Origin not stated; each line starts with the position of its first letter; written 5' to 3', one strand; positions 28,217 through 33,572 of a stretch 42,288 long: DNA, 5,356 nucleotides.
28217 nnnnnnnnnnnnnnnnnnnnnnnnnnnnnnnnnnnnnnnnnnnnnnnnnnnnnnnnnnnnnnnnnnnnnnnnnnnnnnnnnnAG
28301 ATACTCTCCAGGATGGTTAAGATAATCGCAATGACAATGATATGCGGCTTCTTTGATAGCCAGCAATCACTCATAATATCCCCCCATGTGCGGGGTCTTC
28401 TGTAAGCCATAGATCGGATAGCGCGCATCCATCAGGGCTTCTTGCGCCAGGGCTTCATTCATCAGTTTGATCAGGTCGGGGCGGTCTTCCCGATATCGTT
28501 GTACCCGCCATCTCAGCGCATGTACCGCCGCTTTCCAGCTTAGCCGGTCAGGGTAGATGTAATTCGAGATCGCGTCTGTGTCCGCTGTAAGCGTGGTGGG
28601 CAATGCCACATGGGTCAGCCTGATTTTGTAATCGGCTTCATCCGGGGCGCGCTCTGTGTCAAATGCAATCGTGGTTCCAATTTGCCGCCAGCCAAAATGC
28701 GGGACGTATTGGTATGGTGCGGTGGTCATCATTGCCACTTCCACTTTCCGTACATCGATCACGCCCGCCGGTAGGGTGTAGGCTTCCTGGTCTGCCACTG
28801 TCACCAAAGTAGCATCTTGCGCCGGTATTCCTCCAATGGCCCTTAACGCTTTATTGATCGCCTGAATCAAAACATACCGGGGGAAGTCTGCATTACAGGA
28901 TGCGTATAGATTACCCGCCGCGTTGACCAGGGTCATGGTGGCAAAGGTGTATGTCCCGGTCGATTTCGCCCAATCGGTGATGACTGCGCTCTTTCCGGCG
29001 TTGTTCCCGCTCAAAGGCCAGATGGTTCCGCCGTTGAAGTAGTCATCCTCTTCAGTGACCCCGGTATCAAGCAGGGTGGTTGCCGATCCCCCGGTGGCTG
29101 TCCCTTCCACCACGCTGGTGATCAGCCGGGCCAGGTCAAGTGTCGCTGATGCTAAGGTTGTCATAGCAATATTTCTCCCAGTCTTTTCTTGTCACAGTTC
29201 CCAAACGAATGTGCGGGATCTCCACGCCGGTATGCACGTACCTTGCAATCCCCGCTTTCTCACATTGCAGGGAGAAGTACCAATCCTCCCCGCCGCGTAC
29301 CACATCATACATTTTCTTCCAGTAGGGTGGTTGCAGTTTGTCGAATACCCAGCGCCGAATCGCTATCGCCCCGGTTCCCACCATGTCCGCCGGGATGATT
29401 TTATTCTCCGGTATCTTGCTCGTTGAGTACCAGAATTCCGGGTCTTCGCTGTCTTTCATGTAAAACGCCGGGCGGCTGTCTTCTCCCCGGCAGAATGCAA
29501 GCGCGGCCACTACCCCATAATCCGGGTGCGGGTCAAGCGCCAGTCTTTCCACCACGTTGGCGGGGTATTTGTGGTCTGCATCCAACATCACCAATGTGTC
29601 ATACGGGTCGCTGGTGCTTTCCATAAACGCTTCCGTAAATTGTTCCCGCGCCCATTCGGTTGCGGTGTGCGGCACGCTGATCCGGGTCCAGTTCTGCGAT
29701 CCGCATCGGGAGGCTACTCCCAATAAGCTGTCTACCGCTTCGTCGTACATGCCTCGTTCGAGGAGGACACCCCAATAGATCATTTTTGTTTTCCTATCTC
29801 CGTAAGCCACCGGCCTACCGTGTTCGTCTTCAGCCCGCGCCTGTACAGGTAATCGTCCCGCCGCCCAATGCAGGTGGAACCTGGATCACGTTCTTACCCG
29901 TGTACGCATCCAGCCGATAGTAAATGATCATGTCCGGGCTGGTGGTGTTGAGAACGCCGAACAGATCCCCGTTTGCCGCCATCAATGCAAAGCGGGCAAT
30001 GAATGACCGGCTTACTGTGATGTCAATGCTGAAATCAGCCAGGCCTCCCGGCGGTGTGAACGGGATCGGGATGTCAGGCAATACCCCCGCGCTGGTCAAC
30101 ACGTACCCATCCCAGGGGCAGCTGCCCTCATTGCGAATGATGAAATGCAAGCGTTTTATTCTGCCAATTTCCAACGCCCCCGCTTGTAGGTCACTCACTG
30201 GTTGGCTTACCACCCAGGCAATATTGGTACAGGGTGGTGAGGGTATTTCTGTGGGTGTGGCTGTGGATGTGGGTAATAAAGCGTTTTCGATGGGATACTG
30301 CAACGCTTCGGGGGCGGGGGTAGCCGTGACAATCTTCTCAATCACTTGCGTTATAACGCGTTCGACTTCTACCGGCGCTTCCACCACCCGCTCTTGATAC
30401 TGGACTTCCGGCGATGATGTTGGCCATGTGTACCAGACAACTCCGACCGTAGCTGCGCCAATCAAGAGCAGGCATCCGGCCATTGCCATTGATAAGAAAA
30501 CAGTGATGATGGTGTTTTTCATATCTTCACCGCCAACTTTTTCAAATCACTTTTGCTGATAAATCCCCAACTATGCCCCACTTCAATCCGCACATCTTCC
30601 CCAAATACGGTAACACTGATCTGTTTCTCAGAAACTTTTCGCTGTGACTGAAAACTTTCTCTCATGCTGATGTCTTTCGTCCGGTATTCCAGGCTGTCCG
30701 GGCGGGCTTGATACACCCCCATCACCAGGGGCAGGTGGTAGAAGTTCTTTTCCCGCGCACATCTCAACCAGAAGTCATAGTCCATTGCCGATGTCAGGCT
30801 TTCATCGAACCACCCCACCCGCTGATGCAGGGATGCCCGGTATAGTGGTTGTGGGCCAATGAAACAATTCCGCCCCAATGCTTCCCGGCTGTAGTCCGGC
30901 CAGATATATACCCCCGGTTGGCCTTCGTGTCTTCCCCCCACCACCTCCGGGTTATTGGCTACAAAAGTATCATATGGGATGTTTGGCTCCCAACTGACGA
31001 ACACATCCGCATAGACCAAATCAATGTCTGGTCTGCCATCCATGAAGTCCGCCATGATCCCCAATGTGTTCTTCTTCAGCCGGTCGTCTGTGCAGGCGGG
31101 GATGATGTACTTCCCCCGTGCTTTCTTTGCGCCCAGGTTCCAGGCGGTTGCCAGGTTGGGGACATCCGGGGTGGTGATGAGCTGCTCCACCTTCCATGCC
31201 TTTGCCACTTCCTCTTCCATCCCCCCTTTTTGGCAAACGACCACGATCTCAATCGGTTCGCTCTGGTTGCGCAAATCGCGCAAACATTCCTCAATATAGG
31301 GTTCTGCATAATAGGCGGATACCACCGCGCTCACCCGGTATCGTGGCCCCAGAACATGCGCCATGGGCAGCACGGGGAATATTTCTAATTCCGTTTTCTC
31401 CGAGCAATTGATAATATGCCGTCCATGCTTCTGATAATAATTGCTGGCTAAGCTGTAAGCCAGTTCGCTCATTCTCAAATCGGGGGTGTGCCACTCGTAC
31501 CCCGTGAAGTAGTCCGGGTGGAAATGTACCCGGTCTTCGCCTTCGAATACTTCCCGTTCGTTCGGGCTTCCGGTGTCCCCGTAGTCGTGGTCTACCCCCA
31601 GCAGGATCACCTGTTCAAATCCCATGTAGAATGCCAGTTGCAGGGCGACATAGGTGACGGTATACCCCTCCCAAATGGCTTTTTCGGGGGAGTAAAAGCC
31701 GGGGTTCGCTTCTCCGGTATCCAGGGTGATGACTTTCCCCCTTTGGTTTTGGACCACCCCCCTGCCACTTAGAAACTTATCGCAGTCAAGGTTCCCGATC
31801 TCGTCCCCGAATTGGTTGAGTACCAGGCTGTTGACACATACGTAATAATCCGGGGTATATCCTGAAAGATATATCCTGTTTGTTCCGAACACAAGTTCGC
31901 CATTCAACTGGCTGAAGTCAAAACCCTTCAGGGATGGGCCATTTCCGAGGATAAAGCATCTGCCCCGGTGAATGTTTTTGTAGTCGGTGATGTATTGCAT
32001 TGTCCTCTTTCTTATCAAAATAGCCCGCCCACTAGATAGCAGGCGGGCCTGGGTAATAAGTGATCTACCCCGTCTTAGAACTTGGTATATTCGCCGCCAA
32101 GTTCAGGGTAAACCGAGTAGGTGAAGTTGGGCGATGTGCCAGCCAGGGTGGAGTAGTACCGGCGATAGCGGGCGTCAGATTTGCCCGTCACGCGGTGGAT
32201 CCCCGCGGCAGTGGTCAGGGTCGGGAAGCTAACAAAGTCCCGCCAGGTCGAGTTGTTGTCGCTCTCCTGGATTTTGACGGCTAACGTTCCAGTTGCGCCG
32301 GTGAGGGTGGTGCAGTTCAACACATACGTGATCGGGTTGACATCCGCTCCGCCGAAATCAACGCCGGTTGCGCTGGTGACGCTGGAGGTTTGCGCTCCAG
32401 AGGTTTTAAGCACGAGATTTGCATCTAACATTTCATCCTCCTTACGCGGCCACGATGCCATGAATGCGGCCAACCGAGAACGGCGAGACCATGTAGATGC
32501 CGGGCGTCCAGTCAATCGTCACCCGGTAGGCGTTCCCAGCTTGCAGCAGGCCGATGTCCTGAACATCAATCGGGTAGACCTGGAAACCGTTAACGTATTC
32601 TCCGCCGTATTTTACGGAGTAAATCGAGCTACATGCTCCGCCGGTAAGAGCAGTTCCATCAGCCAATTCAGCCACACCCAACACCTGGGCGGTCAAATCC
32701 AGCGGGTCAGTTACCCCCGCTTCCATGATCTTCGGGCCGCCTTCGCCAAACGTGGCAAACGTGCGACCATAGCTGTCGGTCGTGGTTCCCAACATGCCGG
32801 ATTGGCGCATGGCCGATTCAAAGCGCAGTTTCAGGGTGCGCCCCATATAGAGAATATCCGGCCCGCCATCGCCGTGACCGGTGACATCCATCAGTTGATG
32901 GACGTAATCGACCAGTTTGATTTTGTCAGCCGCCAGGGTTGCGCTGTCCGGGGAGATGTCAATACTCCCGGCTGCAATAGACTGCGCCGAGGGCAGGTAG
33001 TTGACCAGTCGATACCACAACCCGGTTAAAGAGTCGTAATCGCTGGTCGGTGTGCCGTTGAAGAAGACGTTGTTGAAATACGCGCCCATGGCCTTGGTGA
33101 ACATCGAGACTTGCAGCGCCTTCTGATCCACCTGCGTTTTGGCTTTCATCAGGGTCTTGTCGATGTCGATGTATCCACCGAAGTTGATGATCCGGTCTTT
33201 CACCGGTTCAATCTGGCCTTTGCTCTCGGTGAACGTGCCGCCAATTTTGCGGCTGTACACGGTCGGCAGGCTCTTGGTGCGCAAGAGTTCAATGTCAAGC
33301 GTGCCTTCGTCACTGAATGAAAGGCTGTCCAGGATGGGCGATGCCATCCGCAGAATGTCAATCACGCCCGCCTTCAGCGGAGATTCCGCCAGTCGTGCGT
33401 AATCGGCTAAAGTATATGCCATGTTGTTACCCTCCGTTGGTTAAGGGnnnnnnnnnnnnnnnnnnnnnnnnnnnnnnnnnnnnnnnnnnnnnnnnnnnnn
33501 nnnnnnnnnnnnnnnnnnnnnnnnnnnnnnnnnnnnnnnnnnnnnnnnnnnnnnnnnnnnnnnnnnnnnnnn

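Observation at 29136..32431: Glycosyltransferase cassette (three GT domains plus a membrane Ig protein) embedded in the virion module next to a Ser/Thr-rich capsid-adjacent protein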

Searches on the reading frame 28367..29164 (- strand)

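Call 4: search_protein_families(library=pfam, proteins=[window:28367-29164:-], max_evalue=0.1)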
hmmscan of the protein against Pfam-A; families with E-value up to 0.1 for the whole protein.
window:28367-29164:- (265 aa): 1 family
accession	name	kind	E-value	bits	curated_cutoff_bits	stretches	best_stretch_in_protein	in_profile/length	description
PF24175.2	SU10_adaptor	-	1.9e-10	42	27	1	79-245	6-179/194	SU10 adaptor protein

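Call 5: search_protein_families(library=phrogs, proteins=[window:28367-29164:-], max_evalue=0.01)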
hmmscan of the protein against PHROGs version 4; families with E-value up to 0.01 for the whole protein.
window:28367-29164:- (265 aa): 0 families

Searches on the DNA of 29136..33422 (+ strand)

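Call 8: search_dna_similar(query=window:29136-33422:+, collection=phages, mode=distant, max_rows=15)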
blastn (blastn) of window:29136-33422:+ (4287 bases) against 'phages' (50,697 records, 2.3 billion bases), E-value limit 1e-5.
No match.

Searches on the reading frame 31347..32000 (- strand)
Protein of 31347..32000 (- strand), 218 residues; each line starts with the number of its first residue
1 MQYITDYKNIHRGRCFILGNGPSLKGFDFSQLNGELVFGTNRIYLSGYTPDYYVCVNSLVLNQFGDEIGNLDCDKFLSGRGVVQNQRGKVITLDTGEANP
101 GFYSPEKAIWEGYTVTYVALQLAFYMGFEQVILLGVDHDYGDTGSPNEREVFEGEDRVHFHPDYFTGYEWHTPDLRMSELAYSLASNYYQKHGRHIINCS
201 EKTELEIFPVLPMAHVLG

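Call 66: search_solved_structures(query=A5, max_evalue=10, show_alignments=3)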
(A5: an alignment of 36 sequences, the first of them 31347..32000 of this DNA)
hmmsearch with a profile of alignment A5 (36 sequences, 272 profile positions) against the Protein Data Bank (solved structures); distinct sequences matched with E-value up to 10: 12.
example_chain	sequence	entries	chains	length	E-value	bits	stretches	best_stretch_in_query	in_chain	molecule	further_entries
7upp_A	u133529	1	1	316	1.2e-05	27.7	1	206-269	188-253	DHT03 protein A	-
1ro8_A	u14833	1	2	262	0.0013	21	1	59-92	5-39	alpha-2,3/8-sialyltransferase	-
2drj_A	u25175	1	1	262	0.0015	20.9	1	59-91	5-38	Alpha-2,3/8-sialyltransferase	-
2x61_A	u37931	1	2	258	0.0019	20.5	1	60-92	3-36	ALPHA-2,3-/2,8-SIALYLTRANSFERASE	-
1ro7_A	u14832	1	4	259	0.002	20.5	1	60-92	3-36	alpha-2,3/8-sialyltransferase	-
7upp_B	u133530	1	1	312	0.0021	20.4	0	205-250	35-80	DHT03 protein B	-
2x62_A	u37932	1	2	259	0.0021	20.4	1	60-92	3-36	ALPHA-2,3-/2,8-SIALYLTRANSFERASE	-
2x63_A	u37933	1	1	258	0.0022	20.4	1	60-92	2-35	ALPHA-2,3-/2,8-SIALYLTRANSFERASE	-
2wqq_A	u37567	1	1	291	0.0023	20.3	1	60-91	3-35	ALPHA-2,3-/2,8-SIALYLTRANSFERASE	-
7upq_A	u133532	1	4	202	0.0028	20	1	207-269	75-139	DHT03 protein A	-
2p2v_A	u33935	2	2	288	0.03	16.6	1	57-92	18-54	Alpha-2,3-sialyltransferase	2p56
8sd5_A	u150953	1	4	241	0.47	12.7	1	45-73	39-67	6-hydroxymethyl-7,8-dihydropterin pyrophosphokinase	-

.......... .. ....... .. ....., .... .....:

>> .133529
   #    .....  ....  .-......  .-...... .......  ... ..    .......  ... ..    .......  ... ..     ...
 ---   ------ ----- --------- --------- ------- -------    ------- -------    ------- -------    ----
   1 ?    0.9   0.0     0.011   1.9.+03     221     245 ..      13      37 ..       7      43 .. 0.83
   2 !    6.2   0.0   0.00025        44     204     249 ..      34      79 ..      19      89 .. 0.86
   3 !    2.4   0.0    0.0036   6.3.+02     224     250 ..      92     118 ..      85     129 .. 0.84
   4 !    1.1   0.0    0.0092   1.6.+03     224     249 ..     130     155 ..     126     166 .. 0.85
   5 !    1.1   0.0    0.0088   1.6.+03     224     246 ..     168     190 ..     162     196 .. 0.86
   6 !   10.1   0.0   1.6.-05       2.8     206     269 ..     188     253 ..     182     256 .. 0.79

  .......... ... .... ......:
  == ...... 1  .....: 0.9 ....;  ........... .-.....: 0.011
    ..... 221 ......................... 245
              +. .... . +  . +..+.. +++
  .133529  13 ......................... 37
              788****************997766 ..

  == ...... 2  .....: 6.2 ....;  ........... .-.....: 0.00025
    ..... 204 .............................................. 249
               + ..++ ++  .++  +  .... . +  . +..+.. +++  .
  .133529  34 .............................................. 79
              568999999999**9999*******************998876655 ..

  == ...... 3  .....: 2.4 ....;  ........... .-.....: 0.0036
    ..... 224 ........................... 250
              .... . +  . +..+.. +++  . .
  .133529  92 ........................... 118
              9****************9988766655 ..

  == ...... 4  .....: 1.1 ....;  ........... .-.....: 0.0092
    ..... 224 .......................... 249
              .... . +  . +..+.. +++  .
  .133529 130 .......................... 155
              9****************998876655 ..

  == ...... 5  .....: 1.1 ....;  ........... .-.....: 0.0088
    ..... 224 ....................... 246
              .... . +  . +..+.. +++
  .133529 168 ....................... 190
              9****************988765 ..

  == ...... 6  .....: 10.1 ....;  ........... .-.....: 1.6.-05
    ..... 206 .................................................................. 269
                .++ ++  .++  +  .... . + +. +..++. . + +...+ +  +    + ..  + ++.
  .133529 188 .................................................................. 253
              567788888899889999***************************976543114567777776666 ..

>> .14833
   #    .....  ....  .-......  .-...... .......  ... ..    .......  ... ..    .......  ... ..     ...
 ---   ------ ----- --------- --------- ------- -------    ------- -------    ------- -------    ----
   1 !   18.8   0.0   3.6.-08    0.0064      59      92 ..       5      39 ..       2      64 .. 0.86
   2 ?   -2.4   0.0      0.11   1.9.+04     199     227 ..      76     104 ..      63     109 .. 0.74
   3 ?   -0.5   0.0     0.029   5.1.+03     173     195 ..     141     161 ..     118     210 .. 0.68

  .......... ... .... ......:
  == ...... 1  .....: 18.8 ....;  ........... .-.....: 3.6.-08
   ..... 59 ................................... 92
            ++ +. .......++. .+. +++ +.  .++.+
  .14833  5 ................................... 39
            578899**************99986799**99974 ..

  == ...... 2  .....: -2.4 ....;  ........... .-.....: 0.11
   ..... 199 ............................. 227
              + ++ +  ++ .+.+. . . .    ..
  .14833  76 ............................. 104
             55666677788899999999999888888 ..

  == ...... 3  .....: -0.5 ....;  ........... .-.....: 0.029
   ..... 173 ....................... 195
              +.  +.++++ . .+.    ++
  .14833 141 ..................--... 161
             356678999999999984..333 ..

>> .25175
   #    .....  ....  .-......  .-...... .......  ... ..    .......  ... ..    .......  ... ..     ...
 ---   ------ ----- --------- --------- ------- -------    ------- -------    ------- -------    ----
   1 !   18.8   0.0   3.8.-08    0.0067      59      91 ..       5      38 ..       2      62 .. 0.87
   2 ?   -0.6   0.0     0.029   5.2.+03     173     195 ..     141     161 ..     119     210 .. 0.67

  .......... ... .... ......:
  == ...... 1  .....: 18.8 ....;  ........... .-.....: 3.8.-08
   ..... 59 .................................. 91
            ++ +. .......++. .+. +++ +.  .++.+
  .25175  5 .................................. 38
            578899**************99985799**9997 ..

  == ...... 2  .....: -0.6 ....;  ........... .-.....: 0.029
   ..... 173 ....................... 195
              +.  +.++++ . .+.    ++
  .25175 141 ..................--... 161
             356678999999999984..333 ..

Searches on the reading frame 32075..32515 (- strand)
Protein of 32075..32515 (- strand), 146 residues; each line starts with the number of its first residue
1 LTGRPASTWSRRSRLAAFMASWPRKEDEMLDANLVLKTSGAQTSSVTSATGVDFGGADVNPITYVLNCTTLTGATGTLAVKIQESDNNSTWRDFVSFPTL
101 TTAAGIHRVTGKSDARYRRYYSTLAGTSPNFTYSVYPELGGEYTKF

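Call 4: search_protein_families(library=pfam, proteins=[window:32075-32515:-], max_evalue=0.1)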
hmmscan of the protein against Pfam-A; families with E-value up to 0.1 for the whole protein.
window:32075-32515:- (146 aa): 1 family
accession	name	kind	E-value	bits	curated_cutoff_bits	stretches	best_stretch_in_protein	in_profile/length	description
PF21190.3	Bbp16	-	0.04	14.7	27.1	1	59-121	32-95/115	Bbp16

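Call 5: search_protein_families(library=phrogs, proteins=[window:32075-32431:-], max_evalue=0.01)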
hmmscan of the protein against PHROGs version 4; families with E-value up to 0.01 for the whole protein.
window:32075-32431:- (118 aa): 3 families
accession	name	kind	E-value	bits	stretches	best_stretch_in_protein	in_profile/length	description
phrog_9522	-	tail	3e-09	37.6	1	7-106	134-235/241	major tail protein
phrog_427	-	unknown function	1.5e-08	35.7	1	1-101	2-120/142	-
phrog_5707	-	unknown function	1.8e-05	25.6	1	13-74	19-81/134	-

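Call 19: find_homologous_proteins(query=window:32075-32431:-, max_evalue=0.001)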
Query window:32075-32431:- (118 aa): 19 proteins with E <= 0.001 among 38 candidates.
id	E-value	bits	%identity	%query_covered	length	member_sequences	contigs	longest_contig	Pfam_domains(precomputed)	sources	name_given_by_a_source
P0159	5.0e-71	254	100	100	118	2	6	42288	-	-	-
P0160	7.9e-59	214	81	100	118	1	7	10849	-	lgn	-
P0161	1.2e-54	201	79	100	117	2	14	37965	-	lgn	-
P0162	8.2e-54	198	78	100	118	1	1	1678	-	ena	-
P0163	4.1e-50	186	75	100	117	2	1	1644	-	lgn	-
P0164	9.0e-41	156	64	100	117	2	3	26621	-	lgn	-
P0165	1.1e-36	143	62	99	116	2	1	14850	-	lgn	-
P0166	7.1e-36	141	61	100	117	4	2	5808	-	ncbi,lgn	-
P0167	2.9e-34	135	59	99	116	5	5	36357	-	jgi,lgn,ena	-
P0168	6.4e-34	134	58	99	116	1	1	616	-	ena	-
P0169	8.4e-34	134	61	100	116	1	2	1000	-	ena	-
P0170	1.0e-31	127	56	99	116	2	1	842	-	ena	-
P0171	1.2e-30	124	60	100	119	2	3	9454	-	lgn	-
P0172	9.9e-28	114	53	97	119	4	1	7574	-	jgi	jgi:hypothetical protein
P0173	3.4e-27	113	53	100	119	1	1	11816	-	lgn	-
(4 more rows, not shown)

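Call 36: predict_structure(alignment_id=A2)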
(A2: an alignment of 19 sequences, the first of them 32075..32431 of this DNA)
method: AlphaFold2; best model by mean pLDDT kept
length: 118 residues; sequences in the alignment: 19
mean_pLDDT: 87.6   pTM: 0.81
mean pLDDT of the five models: 87.6, 87.3, 87.1, 85.9, 85.5
residues with pLDDT >= 90: 77; 70-90: 28; 50-70: 9; < 50: 4
segments of 3 or more residues with pLDDT < 50: none
pLDDT, mean of each block of 10 residues (from residue 1): 80 91 94 93 80 97 96 88 95 88 89 53
secondary structure, 60 per line:
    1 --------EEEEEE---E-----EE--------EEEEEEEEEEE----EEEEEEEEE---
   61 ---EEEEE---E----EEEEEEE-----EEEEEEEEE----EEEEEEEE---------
elements in order: E9-14 E34-44 E49-57 E64-68 E77-83 E89-97 E102-109

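Call 39: fold_search(model_id=the predicted structure, library=pdb)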
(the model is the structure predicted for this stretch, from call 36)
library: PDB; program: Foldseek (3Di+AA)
matches with E <= 10: 1734; with E <= 0.001: 1
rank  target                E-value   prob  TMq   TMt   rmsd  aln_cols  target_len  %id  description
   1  3j4u_H                1.3e-04  1.00  0.66  0.57   4.3       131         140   25  A new topology of the HK97-like fold revealed in Bordetella bacteriophage: non-covalent chainmail secured by jellyroll (released 2013-12-25)
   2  3x0t_A                3.5e-03  1.00  0.47  0.49   7.3       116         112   12  Crystal structure of PirA (released 2015-08-26)
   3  9vzi_B                3.9e-03  1.00  0.46  0.46   7.3       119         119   13  Cyanopodophage Pan3 Needle (released 2025-11-26)
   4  5zu5                  4.1e-03  1.00  0.55  0.17   4.7       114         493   18  Crystal structure of a full length alginate lyase with CBM domain (released 2018-06-27)
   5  7w12_A                4.6e-03  1.00  0.52  0.16   4.5       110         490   19  Complex structure of alginate lyase AlyB-OU02 with G9 (released 2022-11-16)
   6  4zxe_C                4.6e-03  1.00  0.44  0.40   6.4       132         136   19  X-ray crystal structure of chitosan-binding module 1 derived from chitosanase/glucanase from Paenibacillus sp. IK-5. (released 2016-04-13)
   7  3afg_B                4.6e-03  1.00  0.44  0.14   5.0       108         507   17  Crystal structure of ProN-Tk-SP from Thermococcus kodakaraensis (released 2010-08-04)
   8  4zxe_A                5.6e-03  1.00  0.44  0.41   6.4       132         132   19  X-ray crystal structure of chitosan-binding module 1 derived from chitosanase/glucanase from Paenibacillus sp. IK-5. (released 2016-04-13)
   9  5zu6                  8.6e-03  1.00  0.52  0.43   4.5       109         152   18  A CBM32 derived from alginate lyase B (AlyB-OU02) (released 2018-06-20)
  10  9ues_B                9.0e-03  0.99  0.40  0.16   5.5       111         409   14  Crystal structure of an inactive TKSP mutant in complex with the TKS propeptide (released 2026-02-18)
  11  4qqo                  9.5e-03  0.99  0.48  0.44   5.5       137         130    7  Crystal structure of C1QL3 mutant D205A (released 2015-04-22)
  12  3x0t_B                1.0e-02  1.00  0.46  0.49   6.7       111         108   14  Crystal structure of PirA (released 2015-08-26)
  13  7d2a_A                1.1e-02  1.00  0.55  0.52   4.8       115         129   16  CBM32 of AlyQ in complex with 4,5-unsaturated mannuronic acid (released 2020-12-30)
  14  7wdt                  1.2e-02  1.00  0.47  0.09   5.5       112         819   17  6-sulfo-beta-D-N-acetylglucosaminidase from Bifidobacterium bifidum in complex with GlcNAc-6S (released 2022-12-28)
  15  2wys_A                1.2e-02  0.99  0.46  0.15   6.5       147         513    9  High resolution crystallographic structure of the Clostridium thermocellum N-terminal endo-1,4-beta-D-xylanase 10B (Xy (released 2010-08-25)
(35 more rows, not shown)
